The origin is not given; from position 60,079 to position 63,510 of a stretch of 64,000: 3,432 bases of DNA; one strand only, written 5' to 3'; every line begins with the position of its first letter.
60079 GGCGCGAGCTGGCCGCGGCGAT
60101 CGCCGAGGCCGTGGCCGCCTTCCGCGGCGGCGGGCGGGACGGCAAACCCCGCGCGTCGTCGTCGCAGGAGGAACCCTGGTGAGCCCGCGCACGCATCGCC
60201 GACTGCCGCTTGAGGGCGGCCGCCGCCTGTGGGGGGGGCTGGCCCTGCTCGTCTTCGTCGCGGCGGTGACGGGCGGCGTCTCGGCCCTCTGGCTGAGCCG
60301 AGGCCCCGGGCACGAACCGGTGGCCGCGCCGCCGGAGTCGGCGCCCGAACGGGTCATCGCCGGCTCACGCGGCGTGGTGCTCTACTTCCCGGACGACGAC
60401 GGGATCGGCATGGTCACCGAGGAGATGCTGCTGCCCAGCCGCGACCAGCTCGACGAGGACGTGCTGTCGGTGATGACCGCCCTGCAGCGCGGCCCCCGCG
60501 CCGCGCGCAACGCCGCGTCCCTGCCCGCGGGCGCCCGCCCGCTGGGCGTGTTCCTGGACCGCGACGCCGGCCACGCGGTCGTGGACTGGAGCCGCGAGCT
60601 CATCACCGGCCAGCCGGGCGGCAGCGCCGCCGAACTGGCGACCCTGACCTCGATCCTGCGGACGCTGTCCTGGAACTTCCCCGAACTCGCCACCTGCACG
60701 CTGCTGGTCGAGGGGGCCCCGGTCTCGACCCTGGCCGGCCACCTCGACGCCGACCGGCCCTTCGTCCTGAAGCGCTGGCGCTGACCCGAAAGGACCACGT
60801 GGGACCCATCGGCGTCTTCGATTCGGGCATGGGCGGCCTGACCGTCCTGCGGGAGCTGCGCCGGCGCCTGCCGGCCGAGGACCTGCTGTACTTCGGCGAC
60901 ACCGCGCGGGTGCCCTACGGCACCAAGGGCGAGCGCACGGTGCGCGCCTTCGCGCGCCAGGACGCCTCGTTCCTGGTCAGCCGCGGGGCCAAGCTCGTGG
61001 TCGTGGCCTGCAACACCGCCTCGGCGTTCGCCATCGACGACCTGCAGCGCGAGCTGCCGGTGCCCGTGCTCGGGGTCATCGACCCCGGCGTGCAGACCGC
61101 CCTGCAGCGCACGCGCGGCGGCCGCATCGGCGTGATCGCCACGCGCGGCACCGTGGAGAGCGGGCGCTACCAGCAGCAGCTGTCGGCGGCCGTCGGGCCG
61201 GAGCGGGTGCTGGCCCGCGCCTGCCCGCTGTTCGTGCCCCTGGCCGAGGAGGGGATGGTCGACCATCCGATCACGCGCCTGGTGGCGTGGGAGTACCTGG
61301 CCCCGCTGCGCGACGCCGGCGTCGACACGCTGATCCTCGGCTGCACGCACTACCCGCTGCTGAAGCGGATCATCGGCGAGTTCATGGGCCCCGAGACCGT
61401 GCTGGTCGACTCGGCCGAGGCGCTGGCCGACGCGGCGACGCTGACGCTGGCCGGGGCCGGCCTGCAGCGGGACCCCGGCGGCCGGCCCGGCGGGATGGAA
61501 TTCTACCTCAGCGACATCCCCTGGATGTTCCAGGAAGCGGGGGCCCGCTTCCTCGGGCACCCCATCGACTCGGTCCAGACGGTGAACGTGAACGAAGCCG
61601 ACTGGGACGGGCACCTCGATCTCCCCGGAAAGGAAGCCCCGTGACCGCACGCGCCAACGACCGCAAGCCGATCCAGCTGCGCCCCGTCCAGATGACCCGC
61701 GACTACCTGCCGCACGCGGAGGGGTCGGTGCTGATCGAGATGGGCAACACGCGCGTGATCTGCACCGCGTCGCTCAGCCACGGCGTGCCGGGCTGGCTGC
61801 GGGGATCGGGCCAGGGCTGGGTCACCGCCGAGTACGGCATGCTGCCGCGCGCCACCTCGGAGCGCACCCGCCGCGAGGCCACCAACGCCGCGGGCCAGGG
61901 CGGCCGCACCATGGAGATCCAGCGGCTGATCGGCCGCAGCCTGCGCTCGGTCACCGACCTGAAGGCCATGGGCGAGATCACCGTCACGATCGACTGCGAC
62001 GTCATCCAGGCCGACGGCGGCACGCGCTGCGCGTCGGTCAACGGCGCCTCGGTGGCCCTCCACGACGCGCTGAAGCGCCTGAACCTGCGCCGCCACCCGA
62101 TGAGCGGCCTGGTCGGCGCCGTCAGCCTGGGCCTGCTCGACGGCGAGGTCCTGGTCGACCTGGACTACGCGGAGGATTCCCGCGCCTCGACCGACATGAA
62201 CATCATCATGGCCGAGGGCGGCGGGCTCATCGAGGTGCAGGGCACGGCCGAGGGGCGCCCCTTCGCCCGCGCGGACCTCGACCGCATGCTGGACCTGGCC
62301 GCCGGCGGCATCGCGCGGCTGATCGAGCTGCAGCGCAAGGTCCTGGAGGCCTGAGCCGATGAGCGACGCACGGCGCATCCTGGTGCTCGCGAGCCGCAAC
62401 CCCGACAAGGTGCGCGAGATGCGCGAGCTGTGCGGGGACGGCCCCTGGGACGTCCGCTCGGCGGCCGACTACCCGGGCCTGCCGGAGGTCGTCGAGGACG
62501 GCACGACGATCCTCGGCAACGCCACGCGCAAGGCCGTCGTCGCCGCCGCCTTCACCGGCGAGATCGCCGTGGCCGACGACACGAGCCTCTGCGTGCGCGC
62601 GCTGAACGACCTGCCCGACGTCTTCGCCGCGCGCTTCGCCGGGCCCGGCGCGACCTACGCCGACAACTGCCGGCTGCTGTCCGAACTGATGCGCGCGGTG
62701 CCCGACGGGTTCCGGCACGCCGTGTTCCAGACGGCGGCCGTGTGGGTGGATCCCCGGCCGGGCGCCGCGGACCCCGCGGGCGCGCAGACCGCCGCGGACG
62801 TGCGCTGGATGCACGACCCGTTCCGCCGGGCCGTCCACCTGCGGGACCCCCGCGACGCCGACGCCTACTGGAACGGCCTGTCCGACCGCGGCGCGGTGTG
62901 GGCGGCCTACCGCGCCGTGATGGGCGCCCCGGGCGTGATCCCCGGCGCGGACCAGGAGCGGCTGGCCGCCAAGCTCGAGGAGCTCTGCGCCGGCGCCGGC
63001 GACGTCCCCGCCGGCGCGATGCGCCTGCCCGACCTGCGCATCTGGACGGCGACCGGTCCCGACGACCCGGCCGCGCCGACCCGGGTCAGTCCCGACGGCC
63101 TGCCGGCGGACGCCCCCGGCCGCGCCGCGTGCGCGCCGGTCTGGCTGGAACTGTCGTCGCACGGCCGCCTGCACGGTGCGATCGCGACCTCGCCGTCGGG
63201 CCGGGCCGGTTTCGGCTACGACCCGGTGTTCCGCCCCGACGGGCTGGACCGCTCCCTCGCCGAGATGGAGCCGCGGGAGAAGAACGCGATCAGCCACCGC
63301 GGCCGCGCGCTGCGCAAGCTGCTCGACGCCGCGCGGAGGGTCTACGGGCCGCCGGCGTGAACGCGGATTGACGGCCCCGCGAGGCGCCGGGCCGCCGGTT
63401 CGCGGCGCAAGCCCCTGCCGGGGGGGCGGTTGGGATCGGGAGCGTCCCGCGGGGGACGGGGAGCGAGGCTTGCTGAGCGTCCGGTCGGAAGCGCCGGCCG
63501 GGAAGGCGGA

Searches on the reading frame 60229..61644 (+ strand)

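Call 89: search_protein_families(library=pfam, proteins=[window:60229-61644:+], max_evalue=0.00001)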
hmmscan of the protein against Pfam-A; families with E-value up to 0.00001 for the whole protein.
window:60229-61644:+ (471 aa): 1 family
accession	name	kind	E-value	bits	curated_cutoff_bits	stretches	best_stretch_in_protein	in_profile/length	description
PF01177.27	Asp_Glu_race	-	3.5e-27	96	31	1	203-403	9-211/211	Asp/Glu/Hydantoin racemase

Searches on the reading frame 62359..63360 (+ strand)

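Call 89: search_protein_families(library=pfam, proteins=[window:62359-63360:+], max_evalue=0.00001)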
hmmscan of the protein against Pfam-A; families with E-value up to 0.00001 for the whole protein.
window:62359-63360:+ (333 aa): 1 family
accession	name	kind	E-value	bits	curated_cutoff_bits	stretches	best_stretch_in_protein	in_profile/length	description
PF01725.21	Ham1p_like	-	2.4e-47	161.7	22.5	2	8-132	1-122/186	Ham1 family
